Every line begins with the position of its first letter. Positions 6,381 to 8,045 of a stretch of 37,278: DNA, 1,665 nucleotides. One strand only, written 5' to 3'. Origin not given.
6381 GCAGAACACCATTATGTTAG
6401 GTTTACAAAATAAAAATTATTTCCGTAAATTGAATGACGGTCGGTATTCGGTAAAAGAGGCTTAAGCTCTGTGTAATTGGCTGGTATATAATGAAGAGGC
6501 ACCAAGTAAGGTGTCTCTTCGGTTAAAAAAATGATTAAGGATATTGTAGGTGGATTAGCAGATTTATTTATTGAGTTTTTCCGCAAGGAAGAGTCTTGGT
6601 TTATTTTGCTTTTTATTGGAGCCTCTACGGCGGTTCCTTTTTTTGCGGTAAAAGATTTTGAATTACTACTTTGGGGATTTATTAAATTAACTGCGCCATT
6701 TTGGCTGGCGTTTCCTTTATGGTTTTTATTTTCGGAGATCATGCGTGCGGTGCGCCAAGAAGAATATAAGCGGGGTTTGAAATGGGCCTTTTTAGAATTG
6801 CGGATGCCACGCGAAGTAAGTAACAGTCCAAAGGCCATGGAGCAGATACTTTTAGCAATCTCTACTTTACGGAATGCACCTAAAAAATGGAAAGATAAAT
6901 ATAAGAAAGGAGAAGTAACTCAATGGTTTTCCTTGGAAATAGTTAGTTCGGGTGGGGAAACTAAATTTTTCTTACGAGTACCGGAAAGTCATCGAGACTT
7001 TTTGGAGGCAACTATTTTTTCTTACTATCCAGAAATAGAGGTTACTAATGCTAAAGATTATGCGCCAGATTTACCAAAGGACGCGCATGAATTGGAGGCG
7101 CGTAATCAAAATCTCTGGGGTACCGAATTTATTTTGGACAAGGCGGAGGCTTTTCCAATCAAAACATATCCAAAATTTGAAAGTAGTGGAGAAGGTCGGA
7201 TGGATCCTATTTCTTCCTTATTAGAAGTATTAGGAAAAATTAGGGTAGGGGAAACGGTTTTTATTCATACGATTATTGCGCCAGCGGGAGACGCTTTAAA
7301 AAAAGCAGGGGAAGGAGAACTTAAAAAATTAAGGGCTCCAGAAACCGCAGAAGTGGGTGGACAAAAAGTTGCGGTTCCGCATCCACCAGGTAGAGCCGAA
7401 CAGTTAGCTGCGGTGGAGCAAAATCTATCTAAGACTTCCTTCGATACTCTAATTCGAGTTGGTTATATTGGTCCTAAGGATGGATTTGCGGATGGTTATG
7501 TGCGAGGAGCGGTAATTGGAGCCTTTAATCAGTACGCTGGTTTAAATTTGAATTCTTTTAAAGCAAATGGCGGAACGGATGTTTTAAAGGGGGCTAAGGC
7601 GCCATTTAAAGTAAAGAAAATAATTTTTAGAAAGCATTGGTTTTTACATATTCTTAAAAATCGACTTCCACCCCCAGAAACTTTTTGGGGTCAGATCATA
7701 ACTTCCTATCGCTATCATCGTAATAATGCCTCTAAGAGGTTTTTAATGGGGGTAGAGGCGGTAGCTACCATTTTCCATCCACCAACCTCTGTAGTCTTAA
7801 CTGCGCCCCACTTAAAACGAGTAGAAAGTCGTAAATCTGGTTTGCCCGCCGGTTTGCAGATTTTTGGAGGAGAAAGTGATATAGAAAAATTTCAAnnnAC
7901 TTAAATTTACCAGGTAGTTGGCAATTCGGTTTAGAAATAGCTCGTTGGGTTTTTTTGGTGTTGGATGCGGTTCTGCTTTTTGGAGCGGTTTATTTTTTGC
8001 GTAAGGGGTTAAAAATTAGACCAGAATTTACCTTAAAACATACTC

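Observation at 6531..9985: Three-gene membrane module of unknown function wedged upstream of the infA ribosomal operon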

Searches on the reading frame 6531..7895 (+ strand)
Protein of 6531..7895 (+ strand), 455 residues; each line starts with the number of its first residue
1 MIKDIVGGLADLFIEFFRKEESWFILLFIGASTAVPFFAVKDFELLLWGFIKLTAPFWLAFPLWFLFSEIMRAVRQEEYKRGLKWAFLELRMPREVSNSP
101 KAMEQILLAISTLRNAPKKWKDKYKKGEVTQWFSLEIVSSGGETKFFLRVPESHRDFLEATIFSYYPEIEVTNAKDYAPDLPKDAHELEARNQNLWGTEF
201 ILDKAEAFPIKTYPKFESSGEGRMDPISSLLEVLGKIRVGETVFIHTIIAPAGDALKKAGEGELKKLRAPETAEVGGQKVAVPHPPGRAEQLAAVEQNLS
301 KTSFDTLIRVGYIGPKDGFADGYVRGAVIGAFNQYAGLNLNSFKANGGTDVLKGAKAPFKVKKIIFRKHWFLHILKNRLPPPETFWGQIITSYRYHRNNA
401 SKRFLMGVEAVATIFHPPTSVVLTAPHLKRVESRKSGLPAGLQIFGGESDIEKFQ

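Call 3: search_protein_families(library=pfam, proteins=[window:6531-7895:+], max_evalue=1)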
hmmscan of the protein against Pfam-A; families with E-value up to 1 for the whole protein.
window:6531-7895:+ (455 aa): 0 families

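Call 4: search_protein_families(library=ncbifam, proteins=[window:6531-7895:+], max_evalue=1)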
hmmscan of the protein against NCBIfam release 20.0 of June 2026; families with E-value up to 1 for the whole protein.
window:6531-7895:+ (455 aa): 0 families

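Call 5: search_protein_families(library=phrogs, proteins=[window:6531-7895:+], max_evalue=1)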
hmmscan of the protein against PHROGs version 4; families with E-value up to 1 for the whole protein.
window:6531-7895:+ (455 aa): 1 family
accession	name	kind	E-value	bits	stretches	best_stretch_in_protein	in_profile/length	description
phrog_5156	-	unknown function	1.7e-08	34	1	115-269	59-201/824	-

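Call 6: search_protein_families(library=padloc, proteins=[window:6531-7895:+], max_evalue=1)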
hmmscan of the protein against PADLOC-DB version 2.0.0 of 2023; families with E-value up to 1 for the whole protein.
window:6531-7895:+ (455 aa): 0 families
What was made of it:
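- PADLOC gave no significant hit for any of the three proteins (call 6).
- Tried and rejected: Pfam, NCBIfam and PADLOC scans of G1 gave nothing (calls 3, 4 and 6).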

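Call 10: find_homologous_proteins(query=window:6531-7895:+)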
Query window:6531-7895:+ (455 aa): 233 proteins with E <= 0.001 among 8000 candidates; the best 120 are listed.
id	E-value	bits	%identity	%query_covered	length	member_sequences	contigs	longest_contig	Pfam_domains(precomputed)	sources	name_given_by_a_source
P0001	2.9e-291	984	94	100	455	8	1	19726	-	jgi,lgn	jgi:hypothetical protein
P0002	5.0e-268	907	86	100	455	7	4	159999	PF26449.1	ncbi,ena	-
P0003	1.1e-145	504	52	100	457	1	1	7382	PF26449.1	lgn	-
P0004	9.8e-145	501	52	100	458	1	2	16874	-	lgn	-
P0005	1.1e-136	474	50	100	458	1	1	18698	PF26449.1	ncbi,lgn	-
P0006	1.3e-133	464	47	100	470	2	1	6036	PF26449.1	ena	-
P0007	5.3e-130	452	47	100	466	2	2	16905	PF26449.1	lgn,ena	-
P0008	2.0e-123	431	47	100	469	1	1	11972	PF26449.1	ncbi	ncbi:MAG: hypothetical protein V1696_01555 [Candidatus Jorgensenbacteria bacterium]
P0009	8.1e-123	429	47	100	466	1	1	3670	PF26449.1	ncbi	-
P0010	1.7e-120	421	46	100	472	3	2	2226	PF26449.1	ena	-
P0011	2.3e-119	417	46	100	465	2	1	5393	PF26449.1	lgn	-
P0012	4.8e-118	413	44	100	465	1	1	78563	PF26449.1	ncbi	ncbi:MAG: hypothetical protein V1885_03355 [Candidatus Brennerbacteria bacterium]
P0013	7.6e-118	412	45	100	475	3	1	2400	PF26449.1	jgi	-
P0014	1.1e-115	405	45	100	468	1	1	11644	PF26449.1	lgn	-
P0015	1.4e-115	405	44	100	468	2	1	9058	PF26449.1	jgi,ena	-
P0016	1.5e-115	405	45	99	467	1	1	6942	PF26449.1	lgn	-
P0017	5.5e-115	403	44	100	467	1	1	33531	PF26449.1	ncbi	ncbi:MAG: hypothetical protein V1656_02325 [Candidatus Jorgensenbacteria bacterium]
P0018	1.2e-113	398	46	100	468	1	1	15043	PF26449.1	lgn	-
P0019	2.0e-113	398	45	100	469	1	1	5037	PF26449.1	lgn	-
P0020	5.6e-113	396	44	100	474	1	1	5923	PF26449.1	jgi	-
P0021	2.5e-112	394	44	100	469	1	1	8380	PF26449.1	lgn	-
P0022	3.9e-112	394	45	100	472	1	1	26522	PF26449.1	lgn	-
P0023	5.8e-112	393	44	100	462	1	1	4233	PF26449.1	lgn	-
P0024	9.0e-112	392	43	100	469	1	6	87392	PF26449.1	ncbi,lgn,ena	-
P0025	1.4e-111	392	44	100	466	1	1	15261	PF26449.1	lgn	-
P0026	1.8e-111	391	44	100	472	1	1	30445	PF26449.1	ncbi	-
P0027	4.4e-111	390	44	100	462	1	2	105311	PF26449.1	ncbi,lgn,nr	ncbi:MAG: hypothetical protein HYU81_03145 [Candidatus Brennerbacteria bacterium]|nr:hypothetical pr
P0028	9.2e-111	389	43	100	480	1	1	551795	PF26449.1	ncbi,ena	-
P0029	2.0e-110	388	44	100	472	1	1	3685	PF26449.1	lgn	-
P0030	2.6e-110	388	43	100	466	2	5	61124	PF26449.1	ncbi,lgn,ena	-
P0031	3.1e-110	387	44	100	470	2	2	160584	PF26449.1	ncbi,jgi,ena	ncbi:MAG: hypothetical protein WCV80_00335 [Candidatus Paceibacterota bacterium]|jgi:hypothetical pr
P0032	7.9e-110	386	44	100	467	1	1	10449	PF26449.1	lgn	-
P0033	2.3e-109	384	42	100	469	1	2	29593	PF26449.1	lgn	-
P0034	2.4e-109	384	43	100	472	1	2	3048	PF26449.1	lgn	-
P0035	3.1e-109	384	44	100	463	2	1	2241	PF26449.1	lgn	-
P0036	1.0e-108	382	43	100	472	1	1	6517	PF26449.1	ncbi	-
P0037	1.8e-108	381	43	100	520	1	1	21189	PF26449.1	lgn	-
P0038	2.0e-108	381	42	100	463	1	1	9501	PF26449.1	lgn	-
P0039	2.5e-108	381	43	100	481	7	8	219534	PF26449.1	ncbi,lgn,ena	-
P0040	1.6e-107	378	43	100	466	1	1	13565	PF26449.1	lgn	-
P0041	3.7e-106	374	42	100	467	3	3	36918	PF26449.1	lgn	-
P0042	6.5e-106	373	43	100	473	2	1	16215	PF26449.1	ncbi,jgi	jgi:hypothetical protein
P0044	8.4e-106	373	46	90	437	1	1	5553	PF26449.1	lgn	-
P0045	9.5e-106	372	42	100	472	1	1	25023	PF26449.1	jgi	jgi:hypothetical protein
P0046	2.0e-105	371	42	97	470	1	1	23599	PF26449.1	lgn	-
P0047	2.3e-105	371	43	100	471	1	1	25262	PF26449.1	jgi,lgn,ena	-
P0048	2.7e-105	371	45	93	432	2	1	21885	PF26449.1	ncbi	-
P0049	3.2e-105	371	43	100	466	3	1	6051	PF26449.1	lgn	-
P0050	3.6e-105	371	41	100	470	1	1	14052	PF26449.1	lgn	-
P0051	3.8e-105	370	44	93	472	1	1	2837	PF26449.1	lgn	-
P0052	5.7e-105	370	44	100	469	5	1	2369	PF26449.1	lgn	-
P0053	6.8e-105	370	42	100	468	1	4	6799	PF26449.1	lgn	-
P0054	8.4e-105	369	41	100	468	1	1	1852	PF26449.1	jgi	jgi:hypothetical protein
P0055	8.7e-105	369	46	87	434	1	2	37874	PF26449.1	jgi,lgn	jgi:hypothetical protein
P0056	1.3e-104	369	43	88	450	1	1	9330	PF26449.1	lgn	-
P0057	1.7e-104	368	41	100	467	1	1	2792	PF26449.1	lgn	-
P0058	2.6e-104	368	44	96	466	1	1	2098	PF26449.1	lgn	-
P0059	2.8e-104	368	43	100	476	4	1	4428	PF26449.1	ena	-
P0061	5.7e-104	367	44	92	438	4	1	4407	PF26449.1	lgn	-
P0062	6.7e-104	366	45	90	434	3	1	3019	PF26449.1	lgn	-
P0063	8.9e-104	366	42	99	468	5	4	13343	PF26449.1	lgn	-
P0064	2.1e-103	365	41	100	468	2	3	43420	PF26449.1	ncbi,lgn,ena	-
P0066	7.6e-103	363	42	100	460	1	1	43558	PF26449.1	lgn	-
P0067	2.1e-102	361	45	91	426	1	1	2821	PF26449.1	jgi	jgi:hypothetical protein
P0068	2.4e-102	361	45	90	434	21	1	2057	PF26449.1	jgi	-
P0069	3.0e-102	361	41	100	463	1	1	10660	PF26449.1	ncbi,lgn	-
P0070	3.3e-102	361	42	100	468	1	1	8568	PF26449.1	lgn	-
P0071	5.1e-102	360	43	100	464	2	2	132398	PF26449.1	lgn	-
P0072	5.2e-102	360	42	100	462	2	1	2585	PF26449.1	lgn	-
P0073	8.7e-102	359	48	83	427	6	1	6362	PF26449.1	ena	-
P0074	1.3e-101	359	45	90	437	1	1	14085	PF26449.1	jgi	jgi:hypothetical protein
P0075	1.8e-101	358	44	91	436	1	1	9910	PF26449.1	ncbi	ncbi:MAG: hypothetical protein ACP5QN_02025 [Minisyncoccia bacterium]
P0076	2.2e-101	358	44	89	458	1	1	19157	PF26449.1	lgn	-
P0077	3.8e-101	357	44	89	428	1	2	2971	PF26449.1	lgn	-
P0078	6.6e-101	357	41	100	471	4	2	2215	PF26449.1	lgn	-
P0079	2.8e-100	354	44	90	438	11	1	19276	PF26449.1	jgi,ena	-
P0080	3.1e-100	354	44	90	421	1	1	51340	PF26449.1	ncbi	-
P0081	5.7e-100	353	44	84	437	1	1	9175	PF26449.1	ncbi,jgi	jgi:hypothetical protein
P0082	7.9e-100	353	43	90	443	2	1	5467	PF26449.1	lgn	-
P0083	5.2e-99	350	46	84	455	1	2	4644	PF26449.1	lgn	-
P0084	7.1e-99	350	40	100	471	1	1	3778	PF26449.1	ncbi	-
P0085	1.6e-98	349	40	100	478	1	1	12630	PF26449.1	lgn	-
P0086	2.2e-98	348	42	100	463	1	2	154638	PF26449.1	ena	-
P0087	5.9e-98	347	45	89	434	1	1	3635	PF26449.1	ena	-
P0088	1.2e-97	346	40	100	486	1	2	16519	PF26449.1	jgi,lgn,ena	-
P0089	2.3e-97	345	44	91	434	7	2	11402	PF26449.1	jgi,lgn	jgi:hypothetical protein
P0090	2.7e-97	345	40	100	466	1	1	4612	PF26449.1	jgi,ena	-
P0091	3.7e-97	344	40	100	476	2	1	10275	PF26449.1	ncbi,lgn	-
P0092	4.5e-97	344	41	100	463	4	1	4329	PF26449.1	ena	-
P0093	4.6e-97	344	44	92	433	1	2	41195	PF26449.1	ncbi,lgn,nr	ncbi:MAG: hypothetical protein NZ484_00485 [Patescibacteria group bacterium]|nr:hypothetical protein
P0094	4.9e-97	344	44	86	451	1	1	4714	PF26449.1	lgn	-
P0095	5.4e-97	344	42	100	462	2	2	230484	PF26449.1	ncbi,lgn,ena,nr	ncbi:MAG: Uncharacterized protein LiPW41_418 [Parcubacteria group bacterium LiPW_41]|nr:MAG: Unchara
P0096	9.5e-97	343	41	100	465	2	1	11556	PF26449.1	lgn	-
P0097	1.0e-96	343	44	89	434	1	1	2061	PF26449.1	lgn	-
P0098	1.4e-96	342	43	89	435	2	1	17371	PF26449.1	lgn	-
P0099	1.4e-96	342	40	100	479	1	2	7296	PF26449.1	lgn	-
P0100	1.8e-96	342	41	99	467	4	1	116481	PF26449.1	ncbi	-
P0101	2.2e-96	342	41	92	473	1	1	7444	PF26449.1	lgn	-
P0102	2.8e-96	341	41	100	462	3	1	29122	PF26449.1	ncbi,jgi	ncbi:MAG: hypothetical protein WC842_02940 [Candidatus Paceibacterota bacterium]|jgi:hypothetical pr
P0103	6.1e-96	340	45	84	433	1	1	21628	PF26449.1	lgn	-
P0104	1.4e-95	339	43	84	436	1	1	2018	PF26449.1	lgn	-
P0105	3.8e-95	338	41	89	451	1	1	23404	PF26449.1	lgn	-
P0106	8.2e-95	336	42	87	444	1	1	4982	PF26449.1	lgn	-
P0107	9.9e-95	336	44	88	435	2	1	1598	PF26449.1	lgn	-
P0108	1.1e-94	336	41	90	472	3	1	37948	PF26449.1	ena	-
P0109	1.1e-94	336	43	89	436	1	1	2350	PF26449.1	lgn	-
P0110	1.1e-94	336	42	89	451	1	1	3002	PF26449.1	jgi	-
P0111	1.2e-94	336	42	89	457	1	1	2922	PF26449.1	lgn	-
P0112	2.8e-94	335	44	85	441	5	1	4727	PF26449.1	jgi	jgi:hypothetical protein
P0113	6.1e-94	334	42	91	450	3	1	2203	PF26449.1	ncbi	-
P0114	6.8e-94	333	41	88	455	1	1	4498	PF26449.1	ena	-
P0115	1.2e-93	333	42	89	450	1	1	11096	PF26449.1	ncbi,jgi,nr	ncbi:hypothetical protein C4587_00430 [Candidatus Parcubacteria bacterium]|nr:MAG: hypothetical prot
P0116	1.5e-93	332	40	91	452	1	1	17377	PF26449.1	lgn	-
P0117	2.2e-93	332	39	98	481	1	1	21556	PF26449.1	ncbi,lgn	-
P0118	9.5e-93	330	40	91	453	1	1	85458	PF26449.1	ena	-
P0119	1.2e-91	326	47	78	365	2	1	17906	PF26449.1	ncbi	ncbi:MAG TPA: hypothetical protein VJB92_01805, partial [Candidatus Paceibacterota bacterium]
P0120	1.3e-91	326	43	89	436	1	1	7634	PF26449.1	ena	-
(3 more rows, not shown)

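Call 13: find_related_loci(query=A1, collection=genome_contigs, flank=10000)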
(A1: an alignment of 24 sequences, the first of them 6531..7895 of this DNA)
Query A1 (455 aa) in genome_contigs; peptide patterns used: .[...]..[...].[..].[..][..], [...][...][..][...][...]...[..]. (x = any residue, [..] = any of these).
219 stretches matched a pattern; 143 encode a relative of the query (tblastn E <= 1e-3); the best 80 are kept; 80 distinct loci.
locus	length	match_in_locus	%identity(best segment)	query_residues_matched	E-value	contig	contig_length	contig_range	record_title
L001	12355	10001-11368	50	1-454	2e-141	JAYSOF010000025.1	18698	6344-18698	MAG: bacterium isolate GFS_11017 GFS_11017_24, whole genome shotgun sequence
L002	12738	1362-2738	47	1-454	5e-134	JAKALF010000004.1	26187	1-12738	MAG: bacterium isolate WY5.bin119 NODE_2790_length_26187_cov_1.389332, whole genome shotgun sequence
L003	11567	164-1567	47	1-454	4e-129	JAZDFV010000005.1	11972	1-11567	MAG: Candidatus Jorgensenbacteria bacterium isolate MEGAHIT-group-0.224 k141_14028582, whole genome shotgun sequence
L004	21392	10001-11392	44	1-454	6e-124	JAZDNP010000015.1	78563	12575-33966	MAG: Candidatus Brennerbacteria bacterium isolate MEGAHIT-group-0.716 k141_3189757, whole genome shotgun sequence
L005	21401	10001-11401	45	1-455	1e-121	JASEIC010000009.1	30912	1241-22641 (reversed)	MAG: Patescibacteria group bacterium isolate Yes70-39 NODE_9_length_30912_cov_109.195644, whole genome shotgun sequence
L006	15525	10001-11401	44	1-454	2e-117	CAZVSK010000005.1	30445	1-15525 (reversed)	MAG TPA_asm: uncultured Candidatus Saccharibacteria bacterium isolate binchicken_co22_239 genome assembly, contig: NODE_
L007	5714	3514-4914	44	1-454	1e-117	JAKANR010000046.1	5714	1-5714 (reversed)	MAG: bacterium isolate WY5.bin86 NODE_27958_length_5714_cov_1.840344, whole genome shotgun sequence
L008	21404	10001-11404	44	1-454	8e-117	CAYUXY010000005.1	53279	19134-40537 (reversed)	MAG TPA_asm: uncultured Candidatus Saccharibacteria bacterium isolate SRP192927_co6_767 genome assembly, contig: NODE_83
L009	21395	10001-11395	43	1-454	1e-116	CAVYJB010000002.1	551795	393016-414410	MAG: uncultured bacterium isolate MFD01476.bin.1.98 genome assembly, contig: contig_38280, whole genome shotgun sequence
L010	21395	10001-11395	44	1-455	1e-115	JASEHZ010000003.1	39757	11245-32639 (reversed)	MAG: Patescibacteria group bacterium isolate Yes70-36 NODE_298_length_39757_cov_17.322755, whole genome shotgun sequence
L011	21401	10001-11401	43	1-454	3e-115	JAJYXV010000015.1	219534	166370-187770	MAG: bacterium isolate FK3.bin69 NODE_53_length_219534_cov_2.106150, whole genome shotgun sequence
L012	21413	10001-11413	43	1-455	7e-115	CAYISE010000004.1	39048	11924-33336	MAG TPA_asm: uncultured Candidatus Saccharibacteria bacterium isolate ERP119705_co3_567 genome assembly, contig: NODE_10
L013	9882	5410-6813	43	1-454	2e-114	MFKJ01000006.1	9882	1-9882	MAG: Candidatus Jorgensenbacteria bacterium RIFCSPHIGHO2_02_FULL_45_20 rifcsphigho2_02_scaffold_14916, whole genome shot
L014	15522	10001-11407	43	1-454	9e-114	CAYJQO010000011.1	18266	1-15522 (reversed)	MAG TPA_asm: uncultured Candidatus Saccharibacteria bacterium isolate ERP125453_co1_264 genome assembly, contig: NODE_30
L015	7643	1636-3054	43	1-455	5e-113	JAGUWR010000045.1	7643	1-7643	MAG: Candidatus Paceibacterota bacterium isolate DeMMO4_23 c_000000011246, whole genome shotgun sequence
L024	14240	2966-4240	45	34-455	2e-110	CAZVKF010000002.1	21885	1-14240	MAG TPA_asm: uncultured Candidatus Saccharibacteria bacterium isolate binchicken_co38_1281 genome assembly, contig: NODE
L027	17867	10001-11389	41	1-455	4e-109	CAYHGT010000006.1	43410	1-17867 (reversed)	MAG TPA_asm: uncultured Candidatus Saccharibacteria bacterium isolate ERP119705_co11_448 genome assembly, contig: NODE_6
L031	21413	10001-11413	43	1-455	3e-107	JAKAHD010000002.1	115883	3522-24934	MAG: bacterium isolate WY2.bin82 NODE_211_length_115883_cov_4.994462, whole genome shotgun sequence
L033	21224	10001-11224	47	46-442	9e-105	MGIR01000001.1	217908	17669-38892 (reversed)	MAG: Candidatus Wolfebacteria bacterium RIFCSPLOWO2_01_FULL_45_19 rifcsplowo2_01_scaffold_133, whole genome shotgun sequ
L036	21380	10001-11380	42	1-454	6e-104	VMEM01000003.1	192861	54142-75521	MAG: Parcubacteria group bacterium LiPW_41 LiPW41_scaffold_120, whole genome shotgun sequence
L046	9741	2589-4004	40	1-455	6e-102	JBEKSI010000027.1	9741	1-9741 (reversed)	MAG: Minisyncoccia bacterium isolate SPRUCE 530 SPRUCE_530_27, whole genome shotgun sequence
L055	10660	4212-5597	41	1-454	4e-99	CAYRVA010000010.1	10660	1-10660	MAG TPA_asm: uncultured Candidatus Saccharibacteria bacterium isolate SRP093762_co1_28 genome assembly, contig: NODE_357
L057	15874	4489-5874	40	35-455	1e-97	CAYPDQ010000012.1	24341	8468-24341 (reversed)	MAG TPA_asm: uncultured Candidatus Saccharibacteria bacterium isolate SRP093762_co1_57 genome assembly, contig: NODE_124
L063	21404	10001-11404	39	1-454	9e-95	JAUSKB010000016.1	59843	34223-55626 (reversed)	MAG: bacterium isolate E14_metabat.bin.348 E14_k141_82344, whole genome shotgun sequence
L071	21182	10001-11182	42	73-455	1e-91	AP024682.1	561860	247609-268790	MAG: Candidatus Parcubacteria bacterium KatS3mg098 DNA, complete genome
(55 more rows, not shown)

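Call 26: predict_structure(alignment_id=A2)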
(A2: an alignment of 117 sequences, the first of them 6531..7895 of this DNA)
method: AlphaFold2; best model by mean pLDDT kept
length: 455 residues; sequences in the alignment: 117
mean_pLDDT: 87.4   pTM: 0.81
mean pLDDT of the five models: 87.4, 86.3, 86.2, 85.9, 85.8
residues with pLDDT >= 90: 283; 70-90: 121; 50-70: 40; < 50: 11
segments of 3 or more residues with pLDDT < 50: 436-445
pLDDT, mean of each block of 10 residues (from residue 1): 77 88 82 69 87 94 92 94 96 87 97 93 93 97 95 97 94 94 95 95 97 86 82 91 97 96 91 79 82 96 97 88 83 93 93 73 91 94 88 81 96 93 62 51 51 60
secondary structure, 60 per line:
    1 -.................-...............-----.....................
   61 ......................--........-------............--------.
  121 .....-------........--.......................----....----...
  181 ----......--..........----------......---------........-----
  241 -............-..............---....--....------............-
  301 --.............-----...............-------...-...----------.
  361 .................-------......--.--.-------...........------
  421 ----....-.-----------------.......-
elements in order: H2-18 H20-34 H40-82 E85-92 H100-111 H120-125 E133-140 E143-151 H152-165 E170-173 H185-190 E193-202 H213-218 H228-235 E242-253 H255-268 E272-275 E278-281 H288-299 E303-315 H321-335 E343-345 H360-377 H385-390 E404-407 H408-414 H448-454
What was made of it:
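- The model has pLDDT 87.4 (call 26).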

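Call 31: fold_search(model_id=the predicted structure, library=pdb)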
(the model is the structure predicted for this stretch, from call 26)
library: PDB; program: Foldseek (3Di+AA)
matches with E <= 10: 635; with E <= 0.001: 6
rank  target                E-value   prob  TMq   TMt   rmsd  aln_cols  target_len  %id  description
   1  7o43_A                6.0e-05  1.00  0.35  0.22   9.1       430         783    8  TrwK/VirB4unbound dimer complex from R388 type IV secretion system determined by cryo-EM. (released 2022-06-22)
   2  7o42_A                6.0e-05  1.00  0.31  0.17   7.7       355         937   10  TrwK/VirB4unbound trimer of dimers complex (with Hcp1) from the R388 type IV secretion system determined by cryo-EM. (released 2022-06-22)
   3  7o43_B                5.0e-04  1.00  0.36  0.23   7.8       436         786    9  TrwK/VirB4unbound dimer complex from R388 type IV secretion system determined by cryo-EM. (released 2022-06-22)
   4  8rtb_A                7.7e-04  1.00  0.34  0.22   9.5       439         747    9  Extended inner membrane complex (IMC) protomer structure (TrwM/VirB3-TrwK/VirB4-TrwI/VirB6-TrwG/VirB8-TrwE/VirB10) fro (released 2024-06-19)
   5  8rtd_O                7.7e-04  1.00  0.34  0.21   9.5       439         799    9  Stalk-Arches-IMC structure from the fully-assembled R388 type IV secretion system determined by cryo-EM. (released 2024-06-19)
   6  8rtd_T                7.7e-04  1.00  0.34  0.21   9.5       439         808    9  Stalk-Arches-IMC structure from the fully-assembled R388 type IV secretion system determined by cryo-EM. (released 2024-06-19)
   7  8rtd_g                1.1e-03  0.99  0.32  0.21   9.8       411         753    9  Stalk-Arches-IMC structure from the fully-assembled R388 type IV secretion system determined by cryo-EM. (released 2024-06-19)
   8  8rtb_B                1.3e-03  0.99  0.33  0.24   8.5       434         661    6  Extended inner membrane complex (IMC) protomer structure (TrwM/VirB3-TrwK/VirB4-TrwI/VirB6-TrwG/VirB8-TrwE/VirB10) fro (released 2024-06-19)
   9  8rtd_h                2.0e-03  0.99  0.34  0.34   8.2       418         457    7  Stalk-Arches-IMC structure from the fully-assembled R388 type IV secretion system determined by cryo-EM. (released 2024-06-19)
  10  8rtd_V                2.0e-03  0.99  0.32  0.23   8.7       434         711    6  Stalk-Arches-IMC structure from the fully-assembled R388 type IV secretion system determined by cryo-EM. (released 2024-06-19)
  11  7o41_B                2.0e-03  0.98  0.33  0.24   9.0       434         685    8  Hexameric composite model of the Inner Membrane Complex (IMC) with the Arches from the fully-assembled R388 type IV se (released 2022-06-22)
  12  8rtd_P                2.2e-03  0.99  0.32  0.21   8.7       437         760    6  Stalk-Arches-IMC structure from the fully-assembled R388 type IV secretion system determined by cryo-EM. (released 2024-06-19)
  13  9h8u_A                5.1e-03  0.90  0.23  0.22  12.0       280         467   10  FAD-dependent oxidase sorD with sorbicillin bound (released 2025-03-19)
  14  8zlt_B                7.9e-03  0.51  0.20  0.19  14.0       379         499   11  Co-crystal structure of MaDS1 with diene (released 2025-08-13)
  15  4dns_A                1.0e-02  0.38  0.19  0.18  15.8       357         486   13  Crystal structure of Bermuda grass isoallergen BG60 provides insight into the various cross-allergenicity of the polle (released 2012-12-05)
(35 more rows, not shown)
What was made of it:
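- Closest known: VirB4. Same: The cytoplasmic domain of G1 gives its best PDB fold matches to TrwK/VirB4 (call 31).
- The top 12 PDB matches are all TrwK/VirB4 (call 31). G1 has a VirB4-NTD-like fold (call 31).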

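Call 37: search_solved_structures(query=A2, max_evalue=1, show_alignments=1)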
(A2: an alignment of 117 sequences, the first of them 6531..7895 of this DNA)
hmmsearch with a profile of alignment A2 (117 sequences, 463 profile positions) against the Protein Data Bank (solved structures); distinct sequences matched with E-value up to 1: 0.
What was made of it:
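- Tried and rejected: A profile search of PDB sequences with G1 gave no hits (call 37).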
